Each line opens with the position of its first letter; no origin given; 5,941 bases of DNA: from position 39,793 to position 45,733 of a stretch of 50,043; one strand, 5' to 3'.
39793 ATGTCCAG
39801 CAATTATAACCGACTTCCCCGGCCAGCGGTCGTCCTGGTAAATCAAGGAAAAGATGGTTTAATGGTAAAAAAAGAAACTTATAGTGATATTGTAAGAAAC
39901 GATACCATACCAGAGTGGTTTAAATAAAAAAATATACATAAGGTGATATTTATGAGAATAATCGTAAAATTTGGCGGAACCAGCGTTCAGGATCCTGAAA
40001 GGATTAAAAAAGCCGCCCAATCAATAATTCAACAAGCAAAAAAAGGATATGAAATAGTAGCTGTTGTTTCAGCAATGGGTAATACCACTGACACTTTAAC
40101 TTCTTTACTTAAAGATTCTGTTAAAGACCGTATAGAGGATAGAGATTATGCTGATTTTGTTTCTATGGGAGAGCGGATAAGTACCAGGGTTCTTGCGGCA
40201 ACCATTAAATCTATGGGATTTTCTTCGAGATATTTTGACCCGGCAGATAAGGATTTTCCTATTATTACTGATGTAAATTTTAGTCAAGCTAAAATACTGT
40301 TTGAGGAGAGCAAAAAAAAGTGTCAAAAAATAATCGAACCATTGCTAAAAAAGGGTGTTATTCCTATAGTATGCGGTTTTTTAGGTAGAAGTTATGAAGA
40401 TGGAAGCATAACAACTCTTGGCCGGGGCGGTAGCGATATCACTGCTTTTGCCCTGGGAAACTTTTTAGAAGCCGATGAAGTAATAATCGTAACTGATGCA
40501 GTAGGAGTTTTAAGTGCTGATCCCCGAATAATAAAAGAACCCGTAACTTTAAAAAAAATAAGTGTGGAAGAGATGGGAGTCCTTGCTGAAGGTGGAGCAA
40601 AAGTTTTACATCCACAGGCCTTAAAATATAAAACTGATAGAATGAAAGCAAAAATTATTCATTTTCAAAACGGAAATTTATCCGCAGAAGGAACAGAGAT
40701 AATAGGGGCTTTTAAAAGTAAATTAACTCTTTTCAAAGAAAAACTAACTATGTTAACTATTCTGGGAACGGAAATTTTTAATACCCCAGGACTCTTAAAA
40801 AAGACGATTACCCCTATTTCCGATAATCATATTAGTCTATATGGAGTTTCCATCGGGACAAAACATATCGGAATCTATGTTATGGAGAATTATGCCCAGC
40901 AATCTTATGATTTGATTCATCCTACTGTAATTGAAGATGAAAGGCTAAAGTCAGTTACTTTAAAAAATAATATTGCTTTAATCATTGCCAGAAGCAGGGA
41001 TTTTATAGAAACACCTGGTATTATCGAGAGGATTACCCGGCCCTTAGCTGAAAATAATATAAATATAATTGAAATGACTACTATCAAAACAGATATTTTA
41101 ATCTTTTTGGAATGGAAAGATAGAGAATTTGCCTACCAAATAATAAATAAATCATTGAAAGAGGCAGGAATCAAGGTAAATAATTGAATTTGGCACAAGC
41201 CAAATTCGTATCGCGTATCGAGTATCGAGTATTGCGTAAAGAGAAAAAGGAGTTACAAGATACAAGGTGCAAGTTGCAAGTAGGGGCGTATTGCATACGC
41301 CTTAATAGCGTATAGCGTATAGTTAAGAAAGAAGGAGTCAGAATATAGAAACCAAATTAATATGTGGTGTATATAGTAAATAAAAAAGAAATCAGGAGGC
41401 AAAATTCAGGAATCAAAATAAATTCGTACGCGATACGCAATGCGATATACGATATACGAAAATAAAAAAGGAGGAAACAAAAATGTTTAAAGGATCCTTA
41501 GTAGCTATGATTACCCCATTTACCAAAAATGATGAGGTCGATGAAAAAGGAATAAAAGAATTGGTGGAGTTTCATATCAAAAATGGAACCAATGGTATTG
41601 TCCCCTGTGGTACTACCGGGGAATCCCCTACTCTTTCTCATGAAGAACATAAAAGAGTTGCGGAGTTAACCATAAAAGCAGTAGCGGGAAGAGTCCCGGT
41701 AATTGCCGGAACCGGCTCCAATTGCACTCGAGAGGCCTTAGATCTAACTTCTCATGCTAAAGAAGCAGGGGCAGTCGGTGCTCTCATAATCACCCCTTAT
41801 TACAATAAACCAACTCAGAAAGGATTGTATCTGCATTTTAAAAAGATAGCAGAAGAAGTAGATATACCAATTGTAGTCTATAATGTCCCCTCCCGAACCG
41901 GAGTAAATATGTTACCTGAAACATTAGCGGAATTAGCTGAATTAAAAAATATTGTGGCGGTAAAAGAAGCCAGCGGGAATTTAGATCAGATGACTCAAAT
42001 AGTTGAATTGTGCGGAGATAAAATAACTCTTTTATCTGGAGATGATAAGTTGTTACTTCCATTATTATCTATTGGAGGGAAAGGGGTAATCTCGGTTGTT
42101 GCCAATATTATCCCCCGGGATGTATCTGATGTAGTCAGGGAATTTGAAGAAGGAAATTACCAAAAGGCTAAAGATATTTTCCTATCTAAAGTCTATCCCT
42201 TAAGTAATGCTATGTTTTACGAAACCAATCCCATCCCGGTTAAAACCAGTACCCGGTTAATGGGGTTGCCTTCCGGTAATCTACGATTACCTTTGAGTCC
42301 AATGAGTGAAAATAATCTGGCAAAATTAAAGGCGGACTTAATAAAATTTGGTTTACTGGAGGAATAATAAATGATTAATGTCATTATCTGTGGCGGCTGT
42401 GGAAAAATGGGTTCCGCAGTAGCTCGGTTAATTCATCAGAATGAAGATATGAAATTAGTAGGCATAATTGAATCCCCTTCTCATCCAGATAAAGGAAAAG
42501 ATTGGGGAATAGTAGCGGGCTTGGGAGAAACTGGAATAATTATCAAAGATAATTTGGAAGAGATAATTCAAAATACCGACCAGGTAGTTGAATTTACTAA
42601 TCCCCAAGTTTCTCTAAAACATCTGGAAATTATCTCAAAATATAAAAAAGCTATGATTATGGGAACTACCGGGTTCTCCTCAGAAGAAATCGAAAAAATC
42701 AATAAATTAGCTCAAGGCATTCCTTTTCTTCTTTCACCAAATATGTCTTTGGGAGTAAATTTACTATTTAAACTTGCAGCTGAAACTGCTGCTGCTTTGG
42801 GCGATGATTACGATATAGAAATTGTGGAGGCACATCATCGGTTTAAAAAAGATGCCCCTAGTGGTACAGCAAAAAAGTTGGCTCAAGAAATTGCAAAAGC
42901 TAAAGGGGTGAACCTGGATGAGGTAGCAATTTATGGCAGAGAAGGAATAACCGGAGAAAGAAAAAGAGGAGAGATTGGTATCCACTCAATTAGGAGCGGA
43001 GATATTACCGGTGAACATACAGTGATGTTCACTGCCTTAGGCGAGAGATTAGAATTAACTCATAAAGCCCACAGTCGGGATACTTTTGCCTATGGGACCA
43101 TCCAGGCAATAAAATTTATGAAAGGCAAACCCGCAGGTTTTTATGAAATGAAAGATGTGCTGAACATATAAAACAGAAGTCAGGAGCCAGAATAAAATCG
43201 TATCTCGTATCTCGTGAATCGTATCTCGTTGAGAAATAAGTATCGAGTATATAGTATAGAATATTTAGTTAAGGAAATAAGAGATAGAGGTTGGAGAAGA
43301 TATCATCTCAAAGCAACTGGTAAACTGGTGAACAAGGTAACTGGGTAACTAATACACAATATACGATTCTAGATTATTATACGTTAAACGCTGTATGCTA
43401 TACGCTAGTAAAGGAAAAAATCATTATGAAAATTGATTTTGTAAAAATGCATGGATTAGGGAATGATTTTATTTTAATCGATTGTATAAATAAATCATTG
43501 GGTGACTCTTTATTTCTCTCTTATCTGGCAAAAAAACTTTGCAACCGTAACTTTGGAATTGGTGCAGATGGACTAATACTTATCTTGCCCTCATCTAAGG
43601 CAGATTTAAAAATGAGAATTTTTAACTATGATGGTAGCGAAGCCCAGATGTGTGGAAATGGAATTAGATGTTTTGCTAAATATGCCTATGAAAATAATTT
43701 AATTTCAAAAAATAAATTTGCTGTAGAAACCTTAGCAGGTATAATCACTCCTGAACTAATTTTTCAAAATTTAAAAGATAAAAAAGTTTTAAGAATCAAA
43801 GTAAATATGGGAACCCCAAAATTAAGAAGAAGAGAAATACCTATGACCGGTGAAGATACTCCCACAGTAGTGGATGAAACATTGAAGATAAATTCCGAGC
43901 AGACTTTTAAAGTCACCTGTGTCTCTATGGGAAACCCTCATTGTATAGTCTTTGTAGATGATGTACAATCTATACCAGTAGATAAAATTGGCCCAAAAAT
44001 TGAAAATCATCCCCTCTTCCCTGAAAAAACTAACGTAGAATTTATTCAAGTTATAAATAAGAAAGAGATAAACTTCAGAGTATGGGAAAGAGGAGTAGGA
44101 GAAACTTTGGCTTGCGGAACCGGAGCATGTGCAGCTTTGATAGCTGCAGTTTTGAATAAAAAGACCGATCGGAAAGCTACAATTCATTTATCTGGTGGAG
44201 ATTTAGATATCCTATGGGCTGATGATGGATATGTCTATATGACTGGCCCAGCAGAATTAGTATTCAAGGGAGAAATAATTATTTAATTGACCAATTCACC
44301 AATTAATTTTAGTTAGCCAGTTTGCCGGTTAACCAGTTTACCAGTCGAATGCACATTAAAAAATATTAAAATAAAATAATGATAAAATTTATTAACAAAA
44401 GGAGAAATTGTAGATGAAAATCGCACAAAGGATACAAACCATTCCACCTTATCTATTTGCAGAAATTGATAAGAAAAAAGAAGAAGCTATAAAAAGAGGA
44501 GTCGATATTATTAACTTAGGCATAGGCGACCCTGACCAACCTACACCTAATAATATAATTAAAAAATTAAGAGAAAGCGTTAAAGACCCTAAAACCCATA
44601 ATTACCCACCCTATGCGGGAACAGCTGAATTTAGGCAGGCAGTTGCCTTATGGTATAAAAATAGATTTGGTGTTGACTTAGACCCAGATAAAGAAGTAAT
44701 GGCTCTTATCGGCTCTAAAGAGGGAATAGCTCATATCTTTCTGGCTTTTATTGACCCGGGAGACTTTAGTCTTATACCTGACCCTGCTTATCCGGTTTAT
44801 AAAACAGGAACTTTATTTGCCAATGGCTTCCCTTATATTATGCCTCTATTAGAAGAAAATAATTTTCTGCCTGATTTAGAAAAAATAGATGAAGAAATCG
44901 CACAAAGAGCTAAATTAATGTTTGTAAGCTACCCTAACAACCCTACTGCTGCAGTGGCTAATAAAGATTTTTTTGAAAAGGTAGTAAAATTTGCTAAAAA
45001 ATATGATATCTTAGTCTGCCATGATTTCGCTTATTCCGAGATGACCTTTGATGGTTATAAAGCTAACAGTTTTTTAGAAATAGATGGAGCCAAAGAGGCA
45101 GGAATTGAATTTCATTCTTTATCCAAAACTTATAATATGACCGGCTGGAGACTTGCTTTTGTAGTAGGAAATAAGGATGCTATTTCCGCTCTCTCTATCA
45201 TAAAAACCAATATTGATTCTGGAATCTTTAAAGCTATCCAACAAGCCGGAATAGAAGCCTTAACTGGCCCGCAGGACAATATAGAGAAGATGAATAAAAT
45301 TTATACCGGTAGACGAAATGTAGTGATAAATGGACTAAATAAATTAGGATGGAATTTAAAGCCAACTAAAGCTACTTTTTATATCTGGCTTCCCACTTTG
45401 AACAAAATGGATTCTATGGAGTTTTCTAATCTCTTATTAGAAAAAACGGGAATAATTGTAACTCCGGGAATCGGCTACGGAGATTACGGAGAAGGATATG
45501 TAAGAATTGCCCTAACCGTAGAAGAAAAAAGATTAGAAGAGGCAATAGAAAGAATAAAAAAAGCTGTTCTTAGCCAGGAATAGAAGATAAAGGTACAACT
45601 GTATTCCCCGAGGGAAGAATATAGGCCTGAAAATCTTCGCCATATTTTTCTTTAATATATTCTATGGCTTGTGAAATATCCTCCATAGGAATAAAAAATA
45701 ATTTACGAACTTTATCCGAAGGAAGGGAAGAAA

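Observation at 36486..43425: Long dispersed copies show that the word repeats belong to larger mosaic elements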

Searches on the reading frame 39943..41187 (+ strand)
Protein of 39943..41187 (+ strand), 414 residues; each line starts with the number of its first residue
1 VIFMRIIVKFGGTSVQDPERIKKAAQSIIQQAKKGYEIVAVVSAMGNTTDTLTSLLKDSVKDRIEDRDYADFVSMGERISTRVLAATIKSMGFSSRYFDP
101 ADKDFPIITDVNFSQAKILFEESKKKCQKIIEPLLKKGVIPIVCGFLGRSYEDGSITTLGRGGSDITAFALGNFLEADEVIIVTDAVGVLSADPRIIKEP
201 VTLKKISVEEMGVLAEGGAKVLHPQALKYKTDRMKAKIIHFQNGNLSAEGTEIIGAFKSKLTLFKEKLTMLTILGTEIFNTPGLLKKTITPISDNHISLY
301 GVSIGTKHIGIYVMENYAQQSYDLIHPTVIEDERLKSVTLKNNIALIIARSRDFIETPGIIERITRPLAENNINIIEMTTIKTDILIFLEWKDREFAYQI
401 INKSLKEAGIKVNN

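Call 9: search_protein_families(library=pfam, proteins=[window:39943-41187:+])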
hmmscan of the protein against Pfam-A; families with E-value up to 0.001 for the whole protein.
window:39943-41187:+ (414 aa): 4 families
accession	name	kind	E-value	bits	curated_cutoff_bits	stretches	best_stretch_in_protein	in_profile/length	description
PF00696.33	AA_kinase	-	5.4e-44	151.1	24.9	1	4-239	1-233/234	Amino acid kinase family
PF13840.12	ACT_7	-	1.5e-11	44.4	27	1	355-402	18-64/65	ACT domain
PF01842.31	ACT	-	1.5e-08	34.7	27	1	357-383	10-36/66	ACT domain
PF22468.2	ACT_9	-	1.7e-05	24.9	27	0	355-404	9-60/61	ACT domain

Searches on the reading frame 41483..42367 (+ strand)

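Call 9: search_protein_families(library=pfam, proteins=[window:41483-42367:+])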
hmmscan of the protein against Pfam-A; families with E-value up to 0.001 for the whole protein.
window:41483-42367:+ (294 aa): 1 family
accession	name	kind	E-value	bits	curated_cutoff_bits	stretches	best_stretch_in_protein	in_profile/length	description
PF00701.28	DHDPS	-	1.8e-104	349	22.1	1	2-286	2-286/289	Dihydrodipicolinate synthetase family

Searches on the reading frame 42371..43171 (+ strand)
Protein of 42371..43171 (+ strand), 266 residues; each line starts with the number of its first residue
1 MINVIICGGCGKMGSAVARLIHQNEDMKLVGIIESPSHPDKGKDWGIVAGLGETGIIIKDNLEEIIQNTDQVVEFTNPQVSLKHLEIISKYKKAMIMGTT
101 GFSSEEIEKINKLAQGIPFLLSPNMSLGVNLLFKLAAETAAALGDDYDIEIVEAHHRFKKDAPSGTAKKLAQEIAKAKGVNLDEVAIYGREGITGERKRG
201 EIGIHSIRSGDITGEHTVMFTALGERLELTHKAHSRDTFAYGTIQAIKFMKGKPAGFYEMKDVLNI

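Call 23: find_related_loci(query=window:42371-43168:+, collection=metagenome_contigs, flank=10000)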
Query window:42371-43168:+ (266 aa) in metagenome_contigs; peptide patterns used: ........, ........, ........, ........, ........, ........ (x = any residue, [..] = any of these).
598 stretches matched a pattern (row limit reached: there are more); 526 encode a relative of the query (tblastn E <= 1e-3); the best 80 are kept; 80 distinct loci.
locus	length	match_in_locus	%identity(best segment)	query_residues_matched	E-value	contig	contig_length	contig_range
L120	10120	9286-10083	95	1-266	3e-171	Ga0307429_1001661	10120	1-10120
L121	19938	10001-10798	95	1-266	3e-171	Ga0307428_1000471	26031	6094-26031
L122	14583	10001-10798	91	1-266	3e-167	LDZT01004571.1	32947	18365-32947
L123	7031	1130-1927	92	1-266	6e-167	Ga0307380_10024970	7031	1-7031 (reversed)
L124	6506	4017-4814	92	1-266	6e-167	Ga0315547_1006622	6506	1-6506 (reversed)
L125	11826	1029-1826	91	1-266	1e-165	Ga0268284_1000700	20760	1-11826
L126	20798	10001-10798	89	1-266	3e-163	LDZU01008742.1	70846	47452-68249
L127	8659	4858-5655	89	1-266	6e-162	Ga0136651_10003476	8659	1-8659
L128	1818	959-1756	88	1-266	2e-175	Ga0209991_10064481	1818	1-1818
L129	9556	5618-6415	89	1-266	6e-162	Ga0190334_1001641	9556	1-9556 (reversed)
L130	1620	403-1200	88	1-266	3e-176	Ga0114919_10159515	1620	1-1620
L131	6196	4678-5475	89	1-266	6e-162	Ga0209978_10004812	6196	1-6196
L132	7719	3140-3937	89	1-266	7e-161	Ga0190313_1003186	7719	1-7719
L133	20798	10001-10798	90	1-266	1e-160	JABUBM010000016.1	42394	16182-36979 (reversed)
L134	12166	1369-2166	89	1-266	1e-160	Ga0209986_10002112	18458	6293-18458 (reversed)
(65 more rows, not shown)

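Call 73: search_protein_families(library=pfam, proteins=[window:42371-43171:+], max_evalue=0.00001)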
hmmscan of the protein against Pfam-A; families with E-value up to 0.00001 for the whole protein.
window:42371-43171:+ (266 aa): 2 families
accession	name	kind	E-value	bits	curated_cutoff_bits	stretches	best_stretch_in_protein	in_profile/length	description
PF05173.19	DapB_C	-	5.3e-47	159.3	27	1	128-264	1-121/121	Dihydrodipicolinate reductase, C-terminus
PF01113.26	DapB_N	-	8.5e-36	123.2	25.6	1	2-125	1-124/124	Dihydrodipicolinate reductase, N-terminus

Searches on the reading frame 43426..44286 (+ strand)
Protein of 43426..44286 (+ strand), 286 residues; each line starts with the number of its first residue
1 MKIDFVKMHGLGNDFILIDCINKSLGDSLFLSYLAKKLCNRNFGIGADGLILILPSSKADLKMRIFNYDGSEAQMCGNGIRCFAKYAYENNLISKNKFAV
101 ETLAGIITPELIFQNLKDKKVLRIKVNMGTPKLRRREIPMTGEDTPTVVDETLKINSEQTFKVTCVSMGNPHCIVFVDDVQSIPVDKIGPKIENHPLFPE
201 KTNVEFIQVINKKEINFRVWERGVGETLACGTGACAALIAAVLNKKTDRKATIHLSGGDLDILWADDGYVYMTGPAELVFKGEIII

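Call 12: find_encoding_contigs(protein=window:43426-44286:+, flank=10000, max_places=10)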
Protein window:43426-44286:+ (286 aa): no gene with exactly this product is on record in the collection.

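Call 73: search_protein_families(library=pfam, proteins=[window:43426-44286:+], max_evalue=0.00001)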
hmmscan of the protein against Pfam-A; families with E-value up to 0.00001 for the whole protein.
window:43426-44286:+ (286 aa): 2 families
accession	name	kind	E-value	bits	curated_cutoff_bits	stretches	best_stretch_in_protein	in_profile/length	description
PF01678.24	DAP_epimerase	-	2.4e-74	247.6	34.7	2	165-279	2-121/121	Diaminopimelate epimerase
PF02567.21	PhzC-PhzF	-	5.4e-07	29.8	27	1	55-248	47-233/281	Phenazine biosynthesis-like protein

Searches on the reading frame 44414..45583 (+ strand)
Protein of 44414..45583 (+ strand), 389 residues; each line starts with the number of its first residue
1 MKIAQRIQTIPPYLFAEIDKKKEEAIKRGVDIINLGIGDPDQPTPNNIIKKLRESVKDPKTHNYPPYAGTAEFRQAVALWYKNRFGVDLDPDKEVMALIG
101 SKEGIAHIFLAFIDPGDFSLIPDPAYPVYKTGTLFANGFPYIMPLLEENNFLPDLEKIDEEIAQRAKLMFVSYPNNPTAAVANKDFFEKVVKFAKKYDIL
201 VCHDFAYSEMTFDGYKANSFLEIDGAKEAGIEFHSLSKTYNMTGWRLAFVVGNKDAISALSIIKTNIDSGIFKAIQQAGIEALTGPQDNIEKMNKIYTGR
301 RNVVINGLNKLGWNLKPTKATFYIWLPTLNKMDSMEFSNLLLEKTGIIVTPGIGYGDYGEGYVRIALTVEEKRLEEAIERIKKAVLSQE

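Call 36: search_protein_families(library=pfam, proteins=[window:44414-45583:+], max_evalue=0.01)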
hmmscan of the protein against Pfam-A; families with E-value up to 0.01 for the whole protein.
window:44414-45583:+ (389 aa): 2 families
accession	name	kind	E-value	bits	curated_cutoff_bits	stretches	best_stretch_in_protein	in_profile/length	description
PF00155.27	Aminotran_1_2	-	2.9e-66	224.6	19.7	1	31-381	2-361/361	Aminotransferase class I and II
PF01053.26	Cys_Met_Meta_PP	-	0.0028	16.7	27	1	106-204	81-173/381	Cys/Met metabolism PLP-dependent enzyme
